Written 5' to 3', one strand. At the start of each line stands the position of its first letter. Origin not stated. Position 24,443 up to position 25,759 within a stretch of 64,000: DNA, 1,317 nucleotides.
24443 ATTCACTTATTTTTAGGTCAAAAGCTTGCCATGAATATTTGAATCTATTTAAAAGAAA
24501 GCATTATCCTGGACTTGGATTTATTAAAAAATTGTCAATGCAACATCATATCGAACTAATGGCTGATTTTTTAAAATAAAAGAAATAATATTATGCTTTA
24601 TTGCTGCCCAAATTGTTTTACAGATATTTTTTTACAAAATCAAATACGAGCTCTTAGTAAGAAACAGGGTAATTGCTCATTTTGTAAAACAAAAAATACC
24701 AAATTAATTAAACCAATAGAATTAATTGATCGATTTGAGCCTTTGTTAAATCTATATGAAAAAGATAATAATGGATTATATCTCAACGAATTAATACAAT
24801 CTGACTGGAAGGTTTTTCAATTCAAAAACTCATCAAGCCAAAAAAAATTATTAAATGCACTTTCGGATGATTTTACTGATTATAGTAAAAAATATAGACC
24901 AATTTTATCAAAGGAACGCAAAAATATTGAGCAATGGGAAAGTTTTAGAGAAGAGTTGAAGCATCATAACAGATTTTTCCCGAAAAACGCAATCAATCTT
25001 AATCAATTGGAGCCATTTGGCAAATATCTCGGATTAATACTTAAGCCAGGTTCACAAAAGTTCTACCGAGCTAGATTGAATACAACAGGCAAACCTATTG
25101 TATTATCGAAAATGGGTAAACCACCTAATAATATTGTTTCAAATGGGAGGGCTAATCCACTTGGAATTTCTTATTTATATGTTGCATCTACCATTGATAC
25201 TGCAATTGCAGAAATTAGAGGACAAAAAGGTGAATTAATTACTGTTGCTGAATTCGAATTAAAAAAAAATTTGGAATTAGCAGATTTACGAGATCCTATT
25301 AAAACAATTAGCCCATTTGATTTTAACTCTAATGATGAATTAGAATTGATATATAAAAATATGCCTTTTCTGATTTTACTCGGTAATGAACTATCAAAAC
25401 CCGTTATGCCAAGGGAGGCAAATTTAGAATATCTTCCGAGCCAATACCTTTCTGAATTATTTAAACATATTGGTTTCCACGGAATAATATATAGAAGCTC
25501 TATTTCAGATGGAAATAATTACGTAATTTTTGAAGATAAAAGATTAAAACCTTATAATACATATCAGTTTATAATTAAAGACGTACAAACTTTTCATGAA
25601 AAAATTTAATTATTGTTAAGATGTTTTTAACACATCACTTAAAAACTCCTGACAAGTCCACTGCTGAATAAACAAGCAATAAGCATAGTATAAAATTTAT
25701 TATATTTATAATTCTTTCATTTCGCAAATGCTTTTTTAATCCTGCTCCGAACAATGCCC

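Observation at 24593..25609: Unusual effector architecture: N-terminal C4 zinc ribbon fused to an RES domain, with no adjacent Xre antitoxin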

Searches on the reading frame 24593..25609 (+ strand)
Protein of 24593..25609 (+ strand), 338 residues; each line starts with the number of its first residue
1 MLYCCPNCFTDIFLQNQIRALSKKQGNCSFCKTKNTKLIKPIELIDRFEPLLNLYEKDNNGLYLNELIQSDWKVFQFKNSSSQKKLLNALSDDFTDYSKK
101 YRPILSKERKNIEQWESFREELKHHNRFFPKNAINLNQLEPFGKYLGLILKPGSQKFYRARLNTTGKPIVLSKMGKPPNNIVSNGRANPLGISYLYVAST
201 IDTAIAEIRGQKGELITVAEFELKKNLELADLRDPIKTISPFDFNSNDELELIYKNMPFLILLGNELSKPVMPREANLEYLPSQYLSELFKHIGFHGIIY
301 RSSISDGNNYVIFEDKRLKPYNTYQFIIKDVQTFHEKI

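Call 3: search_protein_families(library=pfam, proteins=[window:24593-25609:+], max_evalue=0.1)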
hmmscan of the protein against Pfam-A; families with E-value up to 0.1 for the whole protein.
window:24593-25609:+ (338 aa): 3 families
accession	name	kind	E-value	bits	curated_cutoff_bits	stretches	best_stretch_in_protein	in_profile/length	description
PF08808.17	RES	-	8.7e-14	52.3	23.2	1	182-314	22-137/157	RES domain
PF18870.6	HEPN_RES_NTD1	-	4.3e-08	34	27.4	1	23-131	3-126/131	HEPN/RES N-terminal domain 1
PF02374.21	ArsA_ATPase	-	0.047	13.3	24.3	1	52-122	230-303/305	Anion-transporting ATPase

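Call 4: search_protein_families(library=ncbifam, proteins=[window:24593-25609:+], max_evalue=0.1)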
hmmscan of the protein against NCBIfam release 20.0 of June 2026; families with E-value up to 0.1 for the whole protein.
window:24593-25609:+ (338 aa): 2 families
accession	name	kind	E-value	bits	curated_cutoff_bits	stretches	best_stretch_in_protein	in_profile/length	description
TIGR00345.1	GET3_arsA_TRC40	subfamily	0.015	14.9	135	1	46-122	220-297/299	TRC40/GET3/ArsA family transport-energizing ATPase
NF002547.0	PRK02101.2-5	equivalog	0.071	12.3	392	0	200-313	149-252/255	peroxide stress protein YaaA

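Call 5: search_protein_families(library=padloc, proteins=[window:24593-25609:+], max_evalue=0.1)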
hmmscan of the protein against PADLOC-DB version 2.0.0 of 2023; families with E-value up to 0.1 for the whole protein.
window:24593-25609:+ (338 aa): 0 families

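Call 9: find_homologous_proteins(query=window:24593-25609:+)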
Query window:24593-25609:+ (338 aa): 607 proteins with E <= 0.001 among 2097 candidates; the best 120 are listed.
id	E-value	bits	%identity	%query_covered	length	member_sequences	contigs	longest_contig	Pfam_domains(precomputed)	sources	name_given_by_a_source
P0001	5.5e-225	764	100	100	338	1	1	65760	PF08808.18,PF18870.7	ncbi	ncbi:MAG: RES domain-containing protein [bacterium]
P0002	5.8e-156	537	69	100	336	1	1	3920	PF08808.18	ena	-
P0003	3.8e-155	534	70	99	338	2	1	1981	PF08808.18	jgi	jgi:hypothetical protein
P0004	2.0e-152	525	67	100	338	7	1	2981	PF08808.18,PF18870.7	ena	-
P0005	2.9e-152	525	69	97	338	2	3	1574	PF08808.18,PF18870.7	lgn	-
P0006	3.0e-152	525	68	100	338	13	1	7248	PF08808.18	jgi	jgi:hypothetical protein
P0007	7.3e-152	523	68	100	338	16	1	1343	PF08808.18,PF18870.7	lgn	-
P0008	8.0e-152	523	68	99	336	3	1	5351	PF08808.18,PF18870.7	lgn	-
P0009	1.5e-151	522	70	99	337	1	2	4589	PF08808.18,PF18870.7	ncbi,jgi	jgi:hypothetical protein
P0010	1.9e-151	522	68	100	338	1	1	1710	PF08808.18,PF18870.7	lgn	-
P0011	2.9e-151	521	67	100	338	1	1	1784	PF08808.18,PF18870.7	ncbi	-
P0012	3.0e-151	521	68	98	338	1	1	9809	PF08808.18,PF18870.7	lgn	-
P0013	1.1e-150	519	68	98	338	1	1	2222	PF08808.18,PF18870.7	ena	-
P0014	1.4e-150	519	68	100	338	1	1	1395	PF08808.18,PF18870.7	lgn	-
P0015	1.5e-150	519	68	100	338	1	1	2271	PF08808.18,PF18870.7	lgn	-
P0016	2.0e-150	519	67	100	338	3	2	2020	PF08808.18,PF18870.7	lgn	-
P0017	2.2e-150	518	67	100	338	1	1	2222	PF08808.18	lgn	-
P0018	3.4e-150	518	67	100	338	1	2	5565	PF08808.18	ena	-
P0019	4.7e-150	517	68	99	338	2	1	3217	PF08808.18,PF18870.7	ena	-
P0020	5.5e-150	517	66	100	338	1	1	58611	PF08808.18,PF18870.7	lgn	-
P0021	6.2e-150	517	65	100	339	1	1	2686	PF08808.18,PF18870.7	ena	-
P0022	1.5e-149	516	67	100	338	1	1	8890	PF08808.18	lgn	-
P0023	2.6e-149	515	67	99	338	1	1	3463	PF08808.18,PF18870.7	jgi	-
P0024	1.0e-148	513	67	100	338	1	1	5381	PF08808.18,PF18870.7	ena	-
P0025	1.8e-148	512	67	99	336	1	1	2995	PF08808.18,PF18870.7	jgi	-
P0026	2.2e-148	512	67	98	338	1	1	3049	PF08808.18,PF18870.7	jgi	jgi:hypothetical protein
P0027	7.5e-148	510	66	100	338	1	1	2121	PF08808.18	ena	-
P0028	1.4e-147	509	66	99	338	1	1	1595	PF08808.18,PF18870.7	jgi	jgi:hypothetical protein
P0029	1.7e-147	509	65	100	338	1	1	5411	PF08808.18,PF18870.7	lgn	-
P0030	2.7e-147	508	67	100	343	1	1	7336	PF08808.18,PF18870.7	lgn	-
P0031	5.8e-147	507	66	100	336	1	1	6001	PF08808.18,PF18870.7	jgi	jgi:hypothetical protein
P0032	8.2e-147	507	65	99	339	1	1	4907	PF08808.18,PF18870.7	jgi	jgi:RES domain-containing protein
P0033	1.7e-146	506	66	100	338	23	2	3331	PF08808.18,PF18870.7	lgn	-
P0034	5.0e-146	504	66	99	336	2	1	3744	PF08808.18,PF18870.7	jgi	-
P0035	7.6e-146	503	65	100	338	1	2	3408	PF08808.18,PF18870.7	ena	-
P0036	8.6e-146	503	67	98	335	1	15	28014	PF08808.18,PF18870.7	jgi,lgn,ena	jgi:hypothetical protein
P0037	1.2e-145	503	67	98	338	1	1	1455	PF08808.18,PF18870.7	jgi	-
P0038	1.3e-145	503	65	100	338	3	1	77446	PF08808.18,PF18870.7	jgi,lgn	jgi:hypothetical protein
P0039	2.9e-145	502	67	98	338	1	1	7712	PF08808.18,PF18870.7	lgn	-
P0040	8.8e-145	500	65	100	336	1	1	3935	PF08808.18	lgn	-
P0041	2.0e-143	496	66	98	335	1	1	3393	PF08808.18,PF18870.7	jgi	-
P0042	2.1e-143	495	65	99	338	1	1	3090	PF08808.18,PF18870.7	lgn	-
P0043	2.3e-143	495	65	100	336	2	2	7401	PF08808.18,PF18870.7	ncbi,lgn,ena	-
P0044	2.9e-143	495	64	100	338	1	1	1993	PF08808.18,PF18870.7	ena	-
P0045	2.4e-142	492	65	99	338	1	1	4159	PF08808.18,PF18870.7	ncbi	-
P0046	2.7e-142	492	65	99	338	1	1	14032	PF08808.18,PF18870.7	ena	-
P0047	2.8e-142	492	65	100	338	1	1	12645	PF08808.18,PF18870.7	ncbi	-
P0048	5.0e-142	491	66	98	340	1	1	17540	PF08808.18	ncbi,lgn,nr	ncbi:MAG: RES family NAD+ phosphorylase [Desulfobacteraceae bacterium]|nr:RES family NAD+ phosphoryl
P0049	1.2e-141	490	66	99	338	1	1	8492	PF08808.18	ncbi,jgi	-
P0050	1.2e-141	490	63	100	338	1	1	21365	PF08808.18,PF18870.7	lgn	-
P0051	1.4e-141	490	64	100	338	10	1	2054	PF08808.18,PF18870.7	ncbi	-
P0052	3.6e-141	488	63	98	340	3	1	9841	PF08808.18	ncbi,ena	-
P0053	4.7e-141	488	64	100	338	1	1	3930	PF08808.18,PF18870.7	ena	-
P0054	4.9e-141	488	63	100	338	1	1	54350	PF08808.18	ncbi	-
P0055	1.0e-140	487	64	99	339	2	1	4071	PF08808.18,PF18870.7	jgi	-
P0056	1.0e-140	487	63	100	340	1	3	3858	PF08808.18,PF18870.7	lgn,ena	-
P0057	1.4e-140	486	63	100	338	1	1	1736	PF08808.18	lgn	-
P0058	2.5e-140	485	64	100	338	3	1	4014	PF08808.18,PF18870.7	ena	-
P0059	5.8e-139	481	63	100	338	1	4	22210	PF08808.18,PF18870.7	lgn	-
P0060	9.1e-139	480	63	99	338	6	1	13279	PF08808.18,PF18870.7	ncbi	-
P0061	1.5e-138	480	61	100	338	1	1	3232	PF08808.18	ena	-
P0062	1.9e-138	479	63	100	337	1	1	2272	PF08808.18,PF18870.7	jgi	-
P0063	2.4e-138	479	64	98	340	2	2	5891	PF08808.18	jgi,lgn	-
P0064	6.3e-138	477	61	100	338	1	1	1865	PF08808.18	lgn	-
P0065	1.2e-137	477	62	100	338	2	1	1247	PF08808.18,PF18870.7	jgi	-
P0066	3.9e-137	475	63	100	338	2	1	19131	PF08808.18,PF18870.7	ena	-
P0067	6.7e-137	474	65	98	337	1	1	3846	PF08808.18,PF18870.7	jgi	-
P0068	2.4e-136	472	64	98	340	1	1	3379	PF08808.18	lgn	-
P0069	6.1e-136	471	63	100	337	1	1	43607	PF08808.18,PF18870.7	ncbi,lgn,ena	-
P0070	1.5e-134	466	59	100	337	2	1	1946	PF08808.18,PF18870.7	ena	-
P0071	2.7e-134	466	60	100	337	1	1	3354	PF08808.18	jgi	jgi:hypothetical protein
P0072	4.9e-133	461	64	96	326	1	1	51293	PF08808.18,PF18870.7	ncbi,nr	ncbi:MAG: RES domain-containing protein [Nitrospirota bacterium]|nr:RES domain-containing protein [N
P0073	5.9e-133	461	60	100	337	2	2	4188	PF08808.18,PF18870.7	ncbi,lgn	-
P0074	1.1e-132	460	63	100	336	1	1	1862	PF08808.18,PF18870.7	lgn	-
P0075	1.1e-132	460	61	100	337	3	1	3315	PF08808.18,PF18870.7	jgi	-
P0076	1.3e-132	460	63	100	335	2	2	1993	PF08808.18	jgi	-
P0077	1.3e-132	460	61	99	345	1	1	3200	PF08808.18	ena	-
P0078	3.1e-131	455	60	100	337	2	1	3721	PF08808.18,PF18870.7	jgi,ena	-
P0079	6.0e-131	455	60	99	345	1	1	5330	PF08808.18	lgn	-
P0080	1.2e-130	454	57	100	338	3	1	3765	PF08808.18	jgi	jgi:hypothetical protein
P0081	1.3e-130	453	61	99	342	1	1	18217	PF08808.18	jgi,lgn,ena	-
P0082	2.9e-130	452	61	100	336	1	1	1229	PF08808.18,PF18870.7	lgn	-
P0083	3.9e-130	452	62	98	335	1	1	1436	PF08808.18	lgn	-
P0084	4.8e-129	448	66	89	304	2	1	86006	PF08808.18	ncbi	ncbi:MAG: RES family NAD+ phosphorylase [Candidatus Scalindua sp.]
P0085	5.9e-129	448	60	100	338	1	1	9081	PF08808.18,PF18870.7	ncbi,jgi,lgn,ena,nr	ncbi:MAG: hypothetical protein B6229_03775 [Spirochaetaceae bacterium 4572_7]|nr:MAG: hypothetical p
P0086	2.5e-128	446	60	100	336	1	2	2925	PF08808.18,PF18870.7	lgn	-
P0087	1.3e-127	444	57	100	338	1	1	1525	PF08808.18,PF18870.7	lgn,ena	-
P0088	1.3e-127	444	60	100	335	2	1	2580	PF08808.18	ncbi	-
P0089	4.5e-127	442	58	100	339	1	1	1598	PF08808.18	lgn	-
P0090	5.3e-127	442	61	100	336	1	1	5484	PF08808.18,PF18870.7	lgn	-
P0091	1.1e-126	441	61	99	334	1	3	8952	PF08808.18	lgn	-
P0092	1.2e-126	440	59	98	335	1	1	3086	PF08808.18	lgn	-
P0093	1.5e-126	440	59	98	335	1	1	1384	PF08808.18,PF18870.7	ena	-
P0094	2.4e-126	439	59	100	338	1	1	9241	PF08808.18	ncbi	-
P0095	3.3e-126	439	61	99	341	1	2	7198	PF08808.18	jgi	-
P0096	4.5e-126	439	63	92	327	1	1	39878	PF08808.18,PF18870.7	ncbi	ncbi:RES family NAD+ phosphorylase [candidate division KSB1 bacterium]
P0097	5.5e-126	438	60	99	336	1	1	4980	PF08808.18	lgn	-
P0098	6.0e-126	438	60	100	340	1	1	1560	PF08808.18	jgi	-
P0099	1.4e-125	437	65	89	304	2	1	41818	PF08808.18,PF18870.7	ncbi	-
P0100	2.8e-125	436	62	94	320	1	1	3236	PF08808.18,PF18870.7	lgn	-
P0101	3.3e-125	436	58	99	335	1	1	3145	PF08808.18,PF18870.7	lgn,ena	-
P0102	2.2e-124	433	59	100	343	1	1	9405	PF08808.18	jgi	-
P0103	2.6e-124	433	56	98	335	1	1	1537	PF08808.18,PF18870.7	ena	-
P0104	4.1e-124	432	59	100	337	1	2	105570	PF08808.18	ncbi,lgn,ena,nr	ncbi:MAG TPA: RES domain-containing protein [Bacteroidetes bacterium]|nr:RES domain-containing prote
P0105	5.3e-124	432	58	98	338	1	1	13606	PF08808.18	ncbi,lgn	-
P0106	6.1e-124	431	58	98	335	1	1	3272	PF08808.18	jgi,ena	-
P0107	1.2e-123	430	59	100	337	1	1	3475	PF08808.18,PF18870.7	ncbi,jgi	jgi:hypothetical protein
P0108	1.8e-123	430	59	98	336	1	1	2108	PF08808.18,PF18870.7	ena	-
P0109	2.0e-123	430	60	98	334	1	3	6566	PF08808.18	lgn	-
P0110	4.8e-123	429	66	85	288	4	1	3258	PF08808.18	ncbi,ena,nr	ncbi:RES family NAD+ phosphorylase [bacterium]|nr:RES family NAD+ phosphorylase [bacterium]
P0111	4.9e-123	429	59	100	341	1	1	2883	PF08808.18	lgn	-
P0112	1.2e-122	427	58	100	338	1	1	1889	PF08808.18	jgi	jgi:RES domain-containing protein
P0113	2.3e-122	426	57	100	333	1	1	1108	PF08808.18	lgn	-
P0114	2.8e-122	426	65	89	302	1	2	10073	PF08808.18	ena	-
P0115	1.3e-121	424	58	98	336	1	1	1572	PF08808.18,PF18870.7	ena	-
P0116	1.7e-121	423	56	100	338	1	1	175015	PF08808.18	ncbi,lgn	-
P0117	1.1e-120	421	57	99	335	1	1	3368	PF08808.18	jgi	-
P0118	1.1e-120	421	58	99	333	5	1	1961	PF08808.18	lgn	-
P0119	1.2e-120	421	56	98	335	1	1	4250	PF08808.18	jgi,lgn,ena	-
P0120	1.9e-120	420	57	100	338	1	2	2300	PF08808.18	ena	-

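Call 11: find_related_loci(query=A1, collection=genome_contigs, flank=6000)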
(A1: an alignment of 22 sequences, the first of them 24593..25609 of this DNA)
Query A1 (338 aa) in genome_contigs; peptide patterns used: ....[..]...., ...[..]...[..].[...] (x = any residue, [..] = any of these).
78 stretches matched a pattern; 56 encode a relative of the query (tblastn E <= 1e-3); 56 distinct loci.
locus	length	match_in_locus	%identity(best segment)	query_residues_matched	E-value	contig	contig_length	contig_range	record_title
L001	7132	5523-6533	68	2-338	9e-159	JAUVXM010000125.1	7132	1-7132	MAG: Candidatus Aminicenantes bacterium isolate CSMAG_1216 CSMAG_1216_k141_843994_length_7132_cov_32.0000, whole genome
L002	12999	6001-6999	68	2-337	3e-157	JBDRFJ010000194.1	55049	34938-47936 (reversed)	MAG: Pseudomonadota bacterium isolate MEGAHIT-group-1.368 k141_4952987, whole genome shotgun sequence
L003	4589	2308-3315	70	2-337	1e-159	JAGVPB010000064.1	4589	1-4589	MAG: Bacteroidales bacterium isolate DeMMO3_5 c_000000056310, whole genome shotgun sequence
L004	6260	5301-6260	67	2-324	3e-148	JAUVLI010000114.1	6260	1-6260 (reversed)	MAG: Candidatus Neomarinimicrobiota bacterium isolate CSMAG_502 CSMAG_502_k141_870523_length_6260_cov_10.0000, whole gen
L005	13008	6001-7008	64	2-337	2e-143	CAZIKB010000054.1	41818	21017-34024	MAG TPA_asm: uncultured Cytophagia bacterium isolate binchicken_co121_9 genome assembly, contig: NODE_365_length_41818_c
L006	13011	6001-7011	63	2-338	3e-141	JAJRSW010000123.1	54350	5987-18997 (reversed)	MAG: Candidatus Neomarinimicrobiota bacterium isolate Dive96_bin1.149 k141_5182183, whole genome shotgun sequence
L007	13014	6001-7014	62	2-338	2e-140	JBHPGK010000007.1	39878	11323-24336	Candidate division KSB1 bacterium isolate SAG AM-311-M08 NODE_7_length_39878_cov_29.377646, whole genome shotgun sequenc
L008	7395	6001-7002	63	4-337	3e-138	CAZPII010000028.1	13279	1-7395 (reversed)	MAG TPA_asm: uncultured Atribacterota bacterium isolate SRP141376_co2_321 genome assembly, contig: NODE_9086_length_1327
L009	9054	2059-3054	58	2-333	2e-130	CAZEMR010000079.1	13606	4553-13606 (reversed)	MAG TPA_asm: uncultured Hyphomicrobiales bacterium isolate SRP252850_co1_161 genome assembly, contig: NODE_8505_length_1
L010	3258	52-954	67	38-338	5e-135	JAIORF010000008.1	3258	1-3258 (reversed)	MAG: bacterium isolate SMBSF11 20072_Bin_5_contigs_1_c_000000003994, whole genome shotgun sequence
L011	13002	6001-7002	59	2-338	4e-129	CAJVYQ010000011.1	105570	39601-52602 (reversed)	MAG TPA_asm: uncultured Deferribacteres bacterium isolate DRR093004_bin.37_MetaBAT_v2.12.1_MAG genome assembly, contig:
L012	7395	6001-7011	57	2-338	3e-128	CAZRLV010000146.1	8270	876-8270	MAG TPA_asm: uncultured bacterium isolate binchicken_co141_92 genome assembly, contig: NODE_31822_length_8270_cov_4.0910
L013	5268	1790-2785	58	2-337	5e-129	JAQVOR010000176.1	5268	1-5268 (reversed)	MAG: Bacteroidales bacterium isolate STF1_185 NODE_62419_length_5268_cov_2.362770_Sandtown_F1, whole genome shotgun sequ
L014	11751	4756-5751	58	2-337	2e-128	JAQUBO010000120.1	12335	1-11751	MAG: Bacteroidales bacterium isolate STCSWMC_109 NODE_14745_length_12335_cov_4.224853_ST_CSWMC, whole genome shotgun seq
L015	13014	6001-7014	56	2-338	9e-128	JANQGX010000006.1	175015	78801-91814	MAG: SAR324 cluster bacterium isolate PL23b_bin.69 k99_95184, whole genome shotgun sequence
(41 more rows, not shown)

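Call 30: predict_structure(alignment_id=A1)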
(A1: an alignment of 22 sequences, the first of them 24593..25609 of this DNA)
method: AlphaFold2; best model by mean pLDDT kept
length: 338 residues; sequences in the alignment: 22
mean_pLDDT: 80.8   pTM: 0.75
mean pLDDT of the five models: 80.8, 79.7, 79.3, 68.3, 67.8
residues with pLDDT >= 90: 133; 70-90: 135; 50-70: 49; < 50: 21
segments of 3 or more residues with pLDDT < 50: 124-127, 180-190, 273-275
pLDDT, mean of each block of 10 residues (from residue 1): 92 93 95 96 90 90 91 90 90 70 72 55 50 67 79 94 87 78 39 82 86 92 95 84 78 78 76 51 71 88 89 91 93 76
secondary structure, 60 per line:
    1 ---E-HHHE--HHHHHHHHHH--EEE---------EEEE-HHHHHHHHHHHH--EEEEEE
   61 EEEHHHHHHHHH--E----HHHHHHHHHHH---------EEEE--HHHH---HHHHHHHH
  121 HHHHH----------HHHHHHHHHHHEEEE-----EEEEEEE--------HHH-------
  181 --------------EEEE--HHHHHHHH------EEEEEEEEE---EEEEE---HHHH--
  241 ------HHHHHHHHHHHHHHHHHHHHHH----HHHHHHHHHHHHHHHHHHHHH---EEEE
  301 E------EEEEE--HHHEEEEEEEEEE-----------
elements in order: H12-21 E24-26 E36-39 H41-52 E55-63 H64-72 H80-90 E100-103 H106-109 H113-125 H136-146 E147-150 E156-162 E195-198 H201-208 E215-223 E227-231 H235-238 H247-268 H273-293 E297-301 E308-312 E318-327

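Call 35: fold_search(model_id=the predicted structure, library=pdb)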
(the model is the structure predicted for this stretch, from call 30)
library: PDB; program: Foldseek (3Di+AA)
matches with E <= 10: 171; with E <= 0.001: 2
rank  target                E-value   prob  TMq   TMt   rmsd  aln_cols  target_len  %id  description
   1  6fkg_B                1.6e-04  1.00  0.30  0.50   8.3       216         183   13  Crystal structure of the M.tuberculosis MbcT-MbcA toxin-antitoxin complex. (released 2019-02-27)
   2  6fkg_A                7.0e-04  1.00  0.30  0.51   8.2       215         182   11  Crystal structure of the M.tuberculosis MbcT-MbcA toxin-antitoxin complex. (released 2019-02-27)
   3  9k3a_B                7.6e-03  0.93  0.25  0.09  11.5       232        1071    9  Cyanophage A4 pre-ejectosome with C1 symmetry (released 2025-04-09)
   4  9r35_A                2.0e-02  0.94  0.23  0.48   7.6       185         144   13  Crystal structure of the Pseudomonas putida Xre-RES toxin-antitoxin complex bound to promoter DNA (released 2025-08-20)
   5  9r35_D                2.7e-02  0.82  0.21  0.44   8.1       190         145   13  Crystal structure of the Pseudomonas putida Xre-RES toxin-antitoxin complex bound to promoter DNA (released 2025-08-20)
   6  6gw6_A                7.8e-02  0.80  0.24  0.48   8.8       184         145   13  Structure of the Pseudomonas putida RES-Xre toxin-antitoxin complex (released 2018-10-24)
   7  6d0i_A                9.8e-02  0.66  0.24  0.45   8.3       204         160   11  ParT: Prs ADP-ribosylating toxin bound to cognate antitoxin ParS. L48M ParT, SeMet-substituted complex. (released 2019-01-09)
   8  5ebt_D                1.0e-01  0.41  0.22  0.33  17.1       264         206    9  Tankyrase 1 with Phthalazinone 2 (released 2016-03-02)
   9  6kyf                  1.5e-01  0.38  0.22  0.40   8.1       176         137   10  Crystal structure of an anti-CRISPR protein (released 2020-09-23)
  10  6d0h_A                1.7e-01  0.57  0.25  0.46   8.2       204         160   10  ParT: Prs ADP-ribosylating toxin bound to cognate antitoxin ParS (released 2019-01-09)
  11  4ow6_B                3.3e-01  0.33  0.23  0.17   9.7       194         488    8  Crystal structure of Diphtheria Toxin at acidic pH (released 2014-04-02)
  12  4pnm_C                3.3e-01  0.21  0.23  0.34  22.3       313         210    8  Crystal Structure of human Tankyrase 2 in complex with Nu1025. (released 2014-10-15)
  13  4k4f_A                3.7e-01  0.38  0.23  0.35  17.6       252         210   12  Co-crystal structure of TNKS1 with compound 18 [4-[(4S)-5,5-dimethyl-2-oxo-4-phenyl-1,3-oxazolidin-3-yl]-N-(quinolin-8 (released 2013-06-05)
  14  4msg_A                4.2e-01  0.30  0.23  0.34  17.7       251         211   10  Crystal structure of tankyrase 1 with compound 22 (released 2013-12-25)
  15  8u4w_D                4.2e-01  0.23  0.20  0.28  13.5       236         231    6  The crystal structure of a helical domain deleted PARP1 in complex with isoindolinone based inhibitor. (released 2024-03-27)
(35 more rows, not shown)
